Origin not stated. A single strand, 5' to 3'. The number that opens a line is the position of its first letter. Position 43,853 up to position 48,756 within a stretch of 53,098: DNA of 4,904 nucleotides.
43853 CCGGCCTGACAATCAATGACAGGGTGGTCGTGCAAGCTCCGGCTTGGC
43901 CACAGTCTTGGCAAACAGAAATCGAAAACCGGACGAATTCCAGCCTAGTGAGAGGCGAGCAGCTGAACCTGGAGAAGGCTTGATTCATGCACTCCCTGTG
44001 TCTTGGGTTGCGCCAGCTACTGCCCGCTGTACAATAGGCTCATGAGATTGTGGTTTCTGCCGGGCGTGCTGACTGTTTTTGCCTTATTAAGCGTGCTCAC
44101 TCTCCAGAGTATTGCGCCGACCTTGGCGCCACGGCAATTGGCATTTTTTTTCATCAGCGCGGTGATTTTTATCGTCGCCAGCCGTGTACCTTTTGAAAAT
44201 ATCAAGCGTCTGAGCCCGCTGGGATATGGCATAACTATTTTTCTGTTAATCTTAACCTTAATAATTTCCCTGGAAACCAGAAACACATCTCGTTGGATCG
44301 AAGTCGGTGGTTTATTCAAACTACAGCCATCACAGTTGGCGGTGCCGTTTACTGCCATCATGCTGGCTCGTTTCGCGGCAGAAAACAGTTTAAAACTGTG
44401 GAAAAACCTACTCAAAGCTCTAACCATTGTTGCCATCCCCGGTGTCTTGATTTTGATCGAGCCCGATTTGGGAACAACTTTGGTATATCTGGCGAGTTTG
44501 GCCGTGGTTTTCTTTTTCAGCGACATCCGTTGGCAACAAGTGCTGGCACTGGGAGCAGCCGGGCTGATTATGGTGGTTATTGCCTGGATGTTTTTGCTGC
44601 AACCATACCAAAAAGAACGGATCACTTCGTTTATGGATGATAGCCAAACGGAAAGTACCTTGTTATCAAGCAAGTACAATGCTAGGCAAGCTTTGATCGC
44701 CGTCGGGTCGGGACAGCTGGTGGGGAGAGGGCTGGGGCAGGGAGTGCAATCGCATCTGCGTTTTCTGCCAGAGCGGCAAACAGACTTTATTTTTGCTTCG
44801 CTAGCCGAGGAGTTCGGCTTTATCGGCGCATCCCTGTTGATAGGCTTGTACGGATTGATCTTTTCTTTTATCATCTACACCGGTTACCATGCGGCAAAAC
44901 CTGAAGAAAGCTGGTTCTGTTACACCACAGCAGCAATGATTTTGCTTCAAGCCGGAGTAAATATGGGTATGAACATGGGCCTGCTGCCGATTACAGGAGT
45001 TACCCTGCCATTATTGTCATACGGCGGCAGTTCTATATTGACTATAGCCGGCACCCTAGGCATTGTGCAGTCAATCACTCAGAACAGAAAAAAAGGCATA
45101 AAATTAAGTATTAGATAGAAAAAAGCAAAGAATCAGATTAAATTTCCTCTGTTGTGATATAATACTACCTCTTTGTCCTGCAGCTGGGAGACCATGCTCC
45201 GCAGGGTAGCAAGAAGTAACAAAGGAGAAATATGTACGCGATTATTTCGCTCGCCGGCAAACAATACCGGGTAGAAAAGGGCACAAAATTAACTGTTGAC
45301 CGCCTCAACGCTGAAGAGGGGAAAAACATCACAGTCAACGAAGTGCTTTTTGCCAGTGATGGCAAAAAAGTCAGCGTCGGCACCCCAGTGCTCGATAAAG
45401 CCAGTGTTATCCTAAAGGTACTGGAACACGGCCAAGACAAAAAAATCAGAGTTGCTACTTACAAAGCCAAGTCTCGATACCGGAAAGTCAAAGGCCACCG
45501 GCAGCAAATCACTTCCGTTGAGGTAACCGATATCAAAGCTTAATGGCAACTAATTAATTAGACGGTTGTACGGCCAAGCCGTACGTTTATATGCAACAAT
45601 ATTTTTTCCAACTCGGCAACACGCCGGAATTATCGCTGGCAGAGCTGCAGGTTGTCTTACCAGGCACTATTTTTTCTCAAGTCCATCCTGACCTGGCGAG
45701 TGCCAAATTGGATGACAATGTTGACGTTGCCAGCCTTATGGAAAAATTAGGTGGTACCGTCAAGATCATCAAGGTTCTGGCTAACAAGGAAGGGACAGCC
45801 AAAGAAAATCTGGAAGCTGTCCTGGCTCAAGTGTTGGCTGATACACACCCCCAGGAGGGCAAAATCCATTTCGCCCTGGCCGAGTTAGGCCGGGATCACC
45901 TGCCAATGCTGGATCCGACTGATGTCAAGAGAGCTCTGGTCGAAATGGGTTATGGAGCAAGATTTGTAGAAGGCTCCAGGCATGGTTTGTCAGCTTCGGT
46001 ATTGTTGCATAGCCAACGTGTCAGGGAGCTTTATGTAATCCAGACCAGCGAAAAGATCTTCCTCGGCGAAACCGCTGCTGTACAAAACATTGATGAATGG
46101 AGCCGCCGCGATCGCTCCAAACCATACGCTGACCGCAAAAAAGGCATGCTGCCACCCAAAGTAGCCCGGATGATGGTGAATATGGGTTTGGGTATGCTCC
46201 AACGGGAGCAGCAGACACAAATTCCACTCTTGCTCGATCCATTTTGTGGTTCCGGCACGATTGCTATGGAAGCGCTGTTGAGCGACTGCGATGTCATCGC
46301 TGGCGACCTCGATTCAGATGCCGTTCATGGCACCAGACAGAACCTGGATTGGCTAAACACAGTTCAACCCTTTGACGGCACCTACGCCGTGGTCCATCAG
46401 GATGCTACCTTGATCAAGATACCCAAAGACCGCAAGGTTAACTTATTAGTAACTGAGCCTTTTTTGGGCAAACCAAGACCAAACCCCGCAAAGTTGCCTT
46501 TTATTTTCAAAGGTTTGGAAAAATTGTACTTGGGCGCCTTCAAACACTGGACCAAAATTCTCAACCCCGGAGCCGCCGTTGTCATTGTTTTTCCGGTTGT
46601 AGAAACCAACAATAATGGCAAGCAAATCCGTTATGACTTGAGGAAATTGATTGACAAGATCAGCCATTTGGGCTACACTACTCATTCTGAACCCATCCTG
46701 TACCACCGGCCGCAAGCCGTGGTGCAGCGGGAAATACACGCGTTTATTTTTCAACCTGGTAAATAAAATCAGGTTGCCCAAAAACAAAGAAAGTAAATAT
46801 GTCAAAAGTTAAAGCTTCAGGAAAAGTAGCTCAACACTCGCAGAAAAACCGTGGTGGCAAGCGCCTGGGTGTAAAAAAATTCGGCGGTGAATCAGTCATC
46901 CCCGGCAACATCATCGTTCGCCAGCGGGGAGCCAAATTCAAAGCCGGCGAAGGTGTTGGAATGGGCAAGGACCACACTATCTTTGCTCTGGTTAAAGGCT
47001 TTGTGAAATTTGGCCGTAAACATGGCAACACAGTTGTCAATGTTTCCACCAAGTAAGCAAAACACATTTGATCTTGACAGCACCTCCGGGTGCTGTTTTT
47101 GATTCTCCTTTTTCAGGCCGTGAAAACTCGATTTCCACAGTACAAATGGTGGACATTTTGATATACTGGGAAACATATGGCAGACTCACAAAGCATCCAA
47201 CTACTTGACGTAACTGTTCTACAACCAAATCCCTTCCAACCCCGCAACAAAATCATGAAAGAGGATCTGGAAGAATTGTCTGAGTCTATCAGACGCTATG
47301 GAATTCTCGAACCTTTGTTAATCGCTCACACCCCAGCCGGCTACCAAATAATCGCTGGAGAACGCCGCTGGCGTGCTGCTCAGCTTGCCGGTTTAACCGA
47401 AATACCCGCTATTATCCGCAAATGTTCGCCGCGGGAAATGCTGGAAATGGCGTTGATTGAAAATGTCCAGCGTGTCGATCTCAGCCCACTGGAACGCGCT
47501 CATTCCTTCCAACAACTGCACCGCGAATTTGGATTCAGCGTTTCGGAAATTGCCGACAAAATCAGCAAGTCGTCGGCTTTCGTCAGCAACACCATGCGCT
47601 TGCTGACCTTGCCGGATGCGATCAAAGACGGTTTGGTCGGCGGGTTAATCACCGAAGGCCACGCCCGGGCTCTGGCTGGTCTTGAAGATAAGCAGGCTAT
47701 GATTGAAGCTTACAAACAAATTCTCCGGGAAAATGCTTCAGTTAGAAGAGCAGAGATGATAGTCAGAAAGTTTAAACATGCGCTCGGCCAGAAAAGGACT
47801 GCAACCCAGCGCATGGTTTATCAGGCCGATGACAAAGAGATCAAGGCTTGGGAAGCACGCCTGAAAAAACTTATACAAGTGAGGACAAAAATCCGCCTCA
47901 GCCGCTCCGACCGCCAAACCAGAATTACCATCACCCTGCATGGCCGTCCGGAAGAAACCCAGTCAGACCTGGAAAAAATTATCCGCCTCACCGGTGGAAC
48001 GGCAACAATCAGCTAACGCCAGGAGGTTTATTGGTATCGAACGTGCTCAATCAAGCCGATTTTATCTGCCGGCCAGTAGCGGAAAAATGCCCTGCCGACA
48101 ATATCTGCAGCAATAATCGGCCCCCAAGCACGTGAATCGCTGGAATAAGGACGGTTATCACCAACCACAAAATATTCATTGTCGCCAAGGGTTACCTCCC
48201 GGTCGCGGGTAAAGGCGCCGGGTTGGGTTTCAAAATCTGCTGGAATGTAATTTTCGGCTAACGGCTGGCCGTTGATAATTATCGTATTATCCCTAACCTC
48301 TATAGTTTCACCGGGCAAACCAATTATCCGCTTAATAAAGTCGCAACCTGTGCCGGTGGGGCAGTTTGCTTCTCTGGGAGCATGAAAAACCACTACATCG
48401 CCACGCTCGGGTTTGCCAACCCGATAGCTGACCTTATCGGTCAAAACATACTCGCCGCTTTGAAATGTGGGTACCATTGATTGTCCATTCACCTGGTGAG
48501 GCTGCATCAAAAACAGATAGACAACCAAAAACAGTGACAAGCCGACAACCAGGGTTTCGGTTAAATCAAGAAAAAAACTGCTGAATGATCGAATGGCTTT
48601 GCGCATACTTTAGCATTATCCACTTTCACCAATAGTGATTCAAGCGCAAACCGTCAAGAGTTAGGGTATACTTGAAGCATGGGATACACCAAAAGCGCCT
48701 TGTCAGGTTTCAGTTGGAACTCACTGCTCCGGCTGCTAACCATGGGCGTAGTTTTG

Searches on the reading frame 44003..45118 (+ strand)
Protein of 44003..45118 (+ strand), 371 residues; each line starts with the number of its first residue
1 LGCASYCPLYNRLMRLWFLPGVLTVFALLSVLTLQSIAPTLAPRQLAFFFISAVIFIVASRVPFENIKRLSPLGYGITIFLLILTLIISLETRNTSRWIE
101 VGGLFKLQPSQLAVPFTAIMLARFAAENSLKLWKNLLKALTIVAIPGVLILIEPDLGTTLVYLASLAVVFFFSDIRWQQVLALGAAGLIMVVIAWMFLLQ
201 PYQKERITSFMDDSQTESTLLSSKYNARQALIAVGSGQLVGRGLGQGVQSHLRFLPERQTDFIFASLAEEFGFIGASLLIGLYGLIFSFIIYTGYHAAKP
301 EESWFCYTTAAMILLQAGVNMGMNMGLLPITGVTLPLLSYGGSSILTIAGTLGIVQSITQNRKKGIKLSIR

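Call 19: search_protein_families(library=pfam, proteins=[window:44003-45118:+])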
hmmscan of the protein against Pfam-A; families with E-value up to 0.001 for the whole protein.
window:44003-45118:+ (371 aa): 1 family
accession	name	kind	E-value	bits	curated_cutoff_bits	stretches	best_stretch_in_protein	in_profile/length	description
PF01098.24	FTSW_RODA_SPOVE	-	1.1e-85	288.2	26.4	1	12-363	6-355/356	Cell cycle protein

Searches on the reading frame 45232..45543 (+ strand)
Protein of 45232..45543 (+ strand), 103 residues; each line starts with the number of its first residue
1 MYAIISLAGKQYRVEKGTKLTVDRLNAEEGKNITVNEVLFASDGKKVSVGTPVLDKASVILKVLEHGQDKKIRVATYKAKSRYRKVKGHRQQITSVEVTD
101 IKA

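Call 19: search_protein_families(library=pfam, proteins=[window:45232-45543:+])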
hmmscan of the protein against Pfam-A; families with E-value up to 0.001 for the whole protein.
window:45232-45543:+ (103 aa): 1 family
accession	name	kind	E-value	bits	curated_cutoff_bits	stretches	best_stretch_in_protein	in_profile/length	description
PF00829.26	Ribosomal_L21p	-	5.4e-33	113.6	27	1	1-101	1-99/99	Ribosomal prokaryotic L21 protein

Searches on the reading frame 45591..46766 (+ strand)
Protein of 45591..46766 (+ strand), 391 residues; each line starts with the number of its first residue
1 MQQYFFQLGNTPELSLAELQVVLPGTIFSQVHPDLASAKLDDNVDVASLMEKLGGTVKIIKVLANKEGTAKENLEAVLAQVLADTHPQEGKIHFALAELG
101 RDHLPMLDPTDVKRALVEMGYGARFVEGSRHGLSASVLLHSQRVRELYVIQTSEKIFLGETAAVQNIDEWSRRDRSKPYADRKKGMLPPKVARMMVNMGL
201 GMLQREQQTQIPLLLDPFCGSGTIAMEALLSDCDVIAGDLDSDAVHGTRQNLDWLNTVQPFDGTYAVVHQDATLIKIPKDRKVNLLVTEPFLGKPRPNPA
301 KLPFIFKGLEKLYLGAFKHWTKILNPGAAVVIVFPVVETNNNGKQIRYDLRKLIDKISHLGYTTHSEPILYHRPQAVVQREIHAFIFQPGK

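Call 19: search_protein_families(library=pfam, proteins=[window:45591-46766:+])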
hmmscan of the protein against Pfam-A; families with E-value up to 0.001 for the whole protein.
window:45591-46766:+ (391 aa): 2 families
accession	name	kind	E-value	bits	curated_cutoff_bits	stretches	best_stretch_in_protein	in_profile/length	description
PF01170.24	UPF0020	-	2.3e-07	31.2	22.3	1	195-244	13-88/197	RMKL-like, methyltransferase domain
PF03602.21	Cons_hypoth95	-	0.00041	20.5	24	1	209-269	40-97/182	Conserved hypothetical protein 95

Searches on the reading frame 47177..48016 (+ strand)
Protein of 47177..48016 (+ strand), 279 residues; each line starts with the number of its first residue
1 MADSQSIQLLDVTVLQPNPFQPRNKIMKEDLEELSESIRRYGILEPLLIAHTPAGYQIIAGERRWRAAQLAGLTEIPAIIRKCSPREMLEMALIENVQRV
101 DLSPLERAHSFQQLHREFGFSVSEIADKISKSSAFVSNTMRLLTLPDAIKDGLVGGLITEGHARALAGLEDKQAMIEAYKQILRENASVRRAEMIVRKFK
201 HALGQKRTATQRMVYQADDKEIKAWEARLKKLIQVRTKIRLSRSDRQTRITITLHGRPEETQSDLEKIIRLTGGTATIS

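Call 19: search_protein_families(library=pfam, proteins=[window:47177-48016:+])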
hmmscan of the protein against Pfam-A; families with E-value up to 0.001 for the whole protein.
window:47177-48016:+ (279 aa): 3 families
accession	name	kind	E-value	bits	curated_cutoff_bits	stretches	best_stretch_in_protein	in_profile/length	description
PF02195.25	ParB_N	-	2.1e-33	114.7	26.3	1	6-98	2-95/95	ParB N-terminal domain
PF17762.8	HTH_ParB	-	2.6e-28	98.6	22.6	1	101-200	2-101/102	ParB HTH domain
PF08535.16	KorB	-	7.1e-05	23.1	22.3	1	119-178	3-60/89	KorB domain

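Call 24: find_encoding_contigs(protein=window:47177-48016:+, flank=10000, max_places=10)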
Protein window:47177-48016:+ (279 aa): 23 contigs read that carry it; 10 places shown.
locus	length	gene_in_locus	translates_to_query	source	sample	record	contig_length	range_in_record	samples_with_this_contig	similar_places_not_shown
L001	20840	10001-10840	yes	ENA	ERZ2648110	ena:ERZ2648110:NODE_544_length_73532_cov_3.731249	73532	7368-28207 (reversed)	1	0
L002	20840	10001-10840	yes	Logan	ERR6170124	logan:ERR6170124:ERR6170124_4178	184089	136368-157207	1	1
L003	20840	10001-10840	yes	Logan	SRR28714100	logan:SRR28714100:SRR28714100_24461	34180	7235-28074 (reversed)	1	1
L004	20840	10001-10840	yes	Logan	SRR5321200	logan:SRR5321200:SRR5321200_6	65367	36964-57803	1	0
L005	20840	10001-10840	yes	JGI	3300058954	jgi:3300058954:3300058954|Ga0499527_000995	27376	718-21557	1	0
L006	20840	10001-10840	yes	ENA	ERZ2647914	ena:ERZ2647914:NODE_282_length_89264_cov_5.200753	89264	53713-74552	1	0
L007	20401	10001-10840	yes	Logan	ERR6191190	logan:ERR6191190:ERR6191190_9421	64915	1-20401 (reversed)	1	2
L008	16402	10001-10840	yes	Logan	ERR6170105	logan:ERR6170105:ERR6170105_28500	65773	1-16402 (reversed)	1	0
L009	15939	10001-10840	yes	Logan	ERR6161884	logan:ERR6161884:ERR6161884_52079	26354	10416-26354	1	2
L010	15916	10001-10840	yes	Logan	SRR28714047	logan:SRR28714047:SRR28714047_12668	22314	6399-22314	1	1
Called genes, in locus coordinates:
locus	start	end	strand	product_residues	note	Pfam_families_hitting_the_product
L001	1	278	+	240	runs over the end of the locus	-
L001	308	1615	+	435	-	PF02491:SHS2_FTSA, PF06723:MreB_Mbl (weak), PF11104:PilM_2 (weak), PF14450:FtsA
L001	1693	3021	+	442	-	PF00091:Tubulin, PF12327:FtsZ_C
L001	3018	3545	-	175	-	-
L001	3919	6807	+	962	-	PF00133:tRNA-synt_1, PF09334:tRNA-synt_1g (weak), PF08264:Anticodon_1, PF19302:DUF5915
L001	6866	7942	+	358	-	PF01098:FTSW_RODA_SPOVE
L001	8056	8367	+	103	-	PF00829:Ribosomal_L21p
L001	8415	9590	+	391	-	PF01170:UPF0020 (weak)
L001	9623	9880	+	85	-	PF01016:Ribosomal_L27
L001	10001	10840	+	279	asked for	PF02195:ParB_N, PF17762:HTH_ParB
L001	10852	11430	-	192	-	PF10502:Peptidase_S26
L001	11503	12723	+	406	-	PF01943:Polysacc_synt, PF13440:Polysacc_synt_3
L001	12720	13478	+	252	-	PF00535:Glycos_transf_2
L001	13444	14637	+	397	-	PF04932:Wzy_C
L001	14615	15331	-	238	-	PF17936:Big_6, PF19077:Big_13 (faint), PF09136:Glucodextran_B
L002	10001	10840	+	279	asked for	PF02195:ParB_N, PF17762:HTH_ParB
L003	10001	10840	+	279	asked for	PF02195:ParB_N, PF17762:HTH_ParB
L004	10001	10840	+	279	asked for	PF02195:ParB_N, PF17762:HTH_ParB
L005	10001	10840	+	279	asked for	PF02195:ParB_N, PF17762:HTH_ParB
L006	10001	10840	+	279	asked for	PF02195:ParB_N, PF17762:HTH_ParB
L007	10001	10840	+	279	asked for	PF02195:ParB_N, PF17762:HTH_ParB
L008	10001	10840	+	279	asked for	PF02195:ParB_N, PF17762:HTH_ParB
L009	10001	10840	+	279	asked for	PF02195:ParB_N, PF17762:HTH_ParB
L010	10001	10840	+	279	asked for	PF02195:ParB_N, PF17762:HTH_ParB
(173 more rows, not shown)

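Call 50: search_solved_structures(query=window:47177-48016:+, max_evalue=1e-10, show_alignments=4)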
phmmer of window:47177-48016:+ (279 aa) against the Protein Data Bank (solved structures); distinct sequences matched with E-value up to 1e-10: 13.
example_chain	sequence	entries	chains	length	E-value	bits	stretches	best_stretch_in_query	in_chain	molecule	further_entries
6t1f_A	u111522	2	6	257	2.3e-47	164.9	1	12-202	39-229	Chromosome-partitioning protein ParB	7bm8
1vz0_A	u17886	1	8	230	8.2e-47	163.1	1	10-209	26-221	Chromosome-partitioning protein Spo0J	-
6sdk_A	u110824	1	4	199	1.3e-45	159.1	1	6-199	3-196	Stage 0 sporulation protein J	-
7bnk_A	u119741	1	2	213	1.2e-42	149.4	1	13-205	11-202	ParB family protein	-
7bnr_A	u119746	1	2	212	6.7e-42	147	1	18-205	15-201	ParB family protein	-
7o0n_A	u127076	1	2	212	8.5e-42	146.6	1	13-205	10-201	ParB family protein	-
4umk_A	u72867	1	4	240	3.3e-41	144.7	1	10-200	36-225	PROBABLE CHROMOSOME-PARTITIONING PROTEIN PARB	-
7ng0_A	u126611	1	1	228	3.3e-40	141.4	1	8-218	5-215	Nucleoid occlusion protein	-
7nfu_A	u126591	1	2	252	4e-40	141.2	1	5-218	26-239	Nucleoid occlusion protein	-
7ol9_A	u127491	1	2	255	8.7e-37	130.2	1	6-218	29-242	Nucleoid occlusion protein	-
6s6h_A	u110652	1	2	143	1.5e-21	80.4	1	88-202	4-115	Chromosome-partitioning protein ParB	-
6y93_A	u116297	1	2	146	1.1e-15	61.1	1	87-218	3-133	Nucleoid occlusion protein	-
8qa8_A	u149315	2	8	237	3.3e-12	49.7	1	10-159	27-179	Transcriptional repressor protein KorB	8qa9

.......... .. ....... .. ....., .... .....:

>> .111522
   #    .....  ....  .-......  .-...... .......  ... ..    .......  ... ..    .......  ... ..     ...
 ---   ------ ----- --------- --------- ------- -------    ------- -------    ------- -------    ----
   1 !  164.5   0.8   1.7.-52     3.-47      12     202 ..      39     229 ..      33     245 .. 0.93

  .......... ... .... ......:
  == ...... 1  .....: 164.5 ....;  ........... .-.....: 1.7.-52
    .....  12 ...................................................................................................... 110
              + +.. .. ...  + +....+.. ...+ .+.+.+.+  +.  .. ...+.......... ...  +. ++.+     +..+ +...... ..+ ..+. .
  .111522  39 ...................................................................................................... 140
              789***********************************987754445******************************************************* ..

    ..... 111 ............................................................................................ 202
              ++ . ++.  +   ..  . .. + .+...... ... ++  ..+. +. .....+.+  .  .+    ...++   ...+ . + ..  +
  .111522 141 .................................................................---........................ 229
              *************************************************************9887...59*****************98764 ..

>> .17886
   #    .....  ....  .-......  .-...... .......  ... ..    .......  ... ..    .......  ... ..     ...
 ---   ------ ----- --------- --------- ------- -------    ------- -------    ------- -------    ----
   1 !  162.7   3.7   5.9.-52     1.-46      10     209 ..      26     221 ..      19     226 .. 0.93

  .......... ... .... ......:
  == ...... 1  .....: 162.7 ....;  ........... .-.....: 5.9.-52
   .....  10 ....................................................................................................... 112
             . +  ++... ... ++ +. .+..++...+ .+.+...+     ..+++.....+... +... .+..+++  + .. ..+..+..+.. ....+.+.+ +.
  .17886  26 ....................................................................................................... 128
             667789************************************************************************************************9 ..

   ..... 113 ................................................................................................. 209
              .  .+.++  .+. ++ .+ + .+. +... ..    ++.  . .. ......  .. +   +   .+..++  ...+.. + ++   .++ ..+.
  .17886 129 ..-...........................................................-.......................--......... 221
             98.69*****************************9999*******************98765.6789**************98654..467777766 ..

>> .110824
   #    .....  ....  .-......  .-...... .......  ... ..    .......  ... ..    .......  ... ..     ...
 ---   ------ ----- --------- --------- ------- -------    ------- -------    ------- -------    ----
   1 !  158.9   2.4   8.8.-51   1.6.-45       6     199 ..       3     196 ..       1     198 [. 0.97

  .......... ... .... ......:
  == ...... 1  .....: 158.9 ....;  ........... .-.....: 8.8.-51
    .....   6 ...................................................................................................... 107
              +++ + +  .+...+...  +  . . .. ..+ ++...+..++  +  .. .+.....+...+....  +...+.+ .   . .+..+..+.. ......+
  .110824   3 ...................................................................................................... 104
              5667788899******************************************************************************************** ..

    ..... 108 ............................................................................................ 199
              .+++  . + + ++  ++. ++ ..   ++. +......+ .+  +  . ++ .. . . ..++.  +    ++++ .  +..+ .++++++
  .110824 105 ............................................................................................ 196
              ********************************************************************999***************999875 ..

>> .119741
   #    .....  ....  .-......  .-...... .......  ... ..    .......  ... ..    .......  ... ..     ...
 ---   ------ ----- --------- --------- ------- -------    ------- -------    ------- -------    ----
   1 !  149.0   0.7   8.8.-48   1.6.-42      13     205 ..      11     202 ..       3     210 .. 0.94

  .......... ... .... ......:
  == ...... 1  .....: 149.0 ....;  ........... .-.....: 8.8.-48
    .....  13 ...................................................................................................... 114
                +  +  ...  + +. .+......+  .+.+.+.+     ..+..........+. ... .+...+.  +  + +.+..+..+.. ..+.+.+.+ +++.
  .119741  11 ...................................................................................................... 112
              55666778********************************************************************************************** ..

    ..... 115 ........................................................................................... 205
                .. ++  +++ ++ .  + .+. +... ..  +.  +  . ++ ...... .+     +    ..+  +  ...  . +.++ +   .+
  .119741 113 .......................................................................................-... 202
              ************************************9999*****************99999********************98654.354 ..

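Call 75: find_homologous_proteins(query=window:47177-48016:+, max_evalue=1e-40)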
Query window:47177-48016:+ (279 aa): 5080 proteins with E <= 1e-40 among 8000 candidates; the best 120 are listed.
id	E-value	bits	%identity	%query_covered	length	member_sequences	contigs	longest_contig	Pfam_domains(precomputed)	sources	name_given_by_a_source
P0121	6.3e-174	594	100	100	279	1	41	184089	PF17762.9,PF02195.27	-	-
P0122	1.4e-141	488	80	99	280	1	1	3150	PF17762.9,PF02195.27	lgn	-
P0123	1.4e-141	488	80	99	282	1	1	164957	PF17762.9,PF02195.27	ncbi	-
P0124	5.0e-140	483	100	81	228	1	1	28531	PF17762.9,PF02195.27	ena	-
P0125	1.1e-115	403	68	97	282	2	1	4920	PF17762.9,PF02195.27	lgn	-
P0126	1.6e-115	403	69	98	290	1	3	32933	PF17762.9,PF02195.27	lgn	-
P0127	1.9e-112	393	67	97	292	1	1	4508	PF17762.9,PF02195.27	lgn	-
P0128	6.3e-112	391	66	97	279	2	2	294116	PF17762.9,PF02195.27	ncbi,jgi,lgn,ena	-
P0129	1.0e-111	390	66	96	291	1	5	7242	PF17762.9,PF02195.27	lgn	-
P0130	1.2e-111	390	67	96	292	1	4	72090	PF17762.9,PF02195.27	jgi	jgi:ParB family chromosome partitioning protein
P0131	1.7e-111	390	68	95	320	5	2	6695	PF17762.9,PF02195.27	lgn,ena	-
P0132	8.0e-111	388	67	97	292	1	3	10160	PF17762.9,PF02195.27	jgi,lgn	-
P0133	1.4e-110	387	66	97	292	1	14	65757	PF17762.9,PF02195.27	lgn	-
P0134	3.3e-109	382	65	96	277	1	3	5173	PF17762.9,PF02195.27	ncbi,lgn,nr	ncbi:ParB/RepB/Spo0J family partition protein [Candidatus Woesebacteria bacterium]|nr:ParB/RepB/Spo0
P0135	5.1e-109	382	65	96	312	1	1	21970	PF17762.9,PF02195.27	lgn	-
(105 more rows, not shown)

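Call 76: find_encoding_contigs(protein=P0123, flank=10000, max_places=2)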
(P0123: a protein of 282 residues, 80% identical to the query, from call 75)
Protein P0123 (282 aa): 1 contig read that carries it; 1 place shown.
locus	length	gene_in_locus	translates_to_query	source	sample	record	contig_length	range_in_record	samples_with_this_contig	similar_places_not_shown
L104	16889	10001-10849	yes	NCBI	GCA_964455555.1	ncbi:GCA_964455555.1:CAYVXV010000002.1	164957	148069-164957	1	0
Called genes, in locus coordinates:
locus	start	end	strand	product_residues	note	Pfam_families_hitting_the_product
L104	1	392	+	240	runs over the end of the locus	-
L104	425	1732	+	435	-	PF02491:SHS2_FTSA, PF11104:PilM_2 (weak), PF06723:MreB_Mbl (weak), PF14450:FtsA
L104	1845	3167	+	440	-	PF00091:Tubulin, PF12327:FtsZ_C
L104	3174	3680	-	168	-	-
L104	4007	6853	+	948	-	PF00133:tRNA-synt_1, PF09334:tRNA-synt_1g, PF08264:Anticodon_1, PF19302:DUF5915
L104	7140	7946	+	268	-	PF01098:FTSW_RODA_SPOVE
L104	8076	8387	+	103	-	PF00829:Ribosomal_L21p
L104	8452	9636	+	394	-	PF01170:UPF0020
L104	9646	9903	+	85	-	PF01016:Ribosomal_L27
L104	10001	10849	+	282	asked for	PF02195:ParB_N, PF17762:HTH_ParB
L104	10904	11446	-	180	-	PF10502:Peptidase_S26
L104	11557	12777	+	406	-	PF01943:Polysacc_synt, PF13440:Polysacc_synt_3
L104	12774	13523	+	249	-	PF00535:Glycos_transf_2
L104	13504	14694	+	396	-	PF04932:Wzy_C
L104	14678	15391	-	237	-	PF09136:Glucodextran_B, PF12733:Cadherin-like (faint), PF17936:Big_6, PF19077:Big_13 (weak), PF27332:TP_0781 (faint), PF09136:Glucodextran_B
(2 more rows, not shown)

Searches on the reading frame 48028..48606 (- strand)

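Call 19: search_protein_families(library=pfam, proteins=[window:48028-48606:-])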
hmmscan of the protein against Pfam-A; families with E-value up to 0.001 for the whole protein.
window:48028-48606:- (192 aa): 1 family
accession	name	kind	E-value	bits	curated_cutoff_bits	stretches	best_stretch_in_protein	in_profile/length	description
PF10502.14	Peptidase_S26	-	7e-48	163.2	22.9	1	15-178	4-168/168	Signal peptidase, peptidase S26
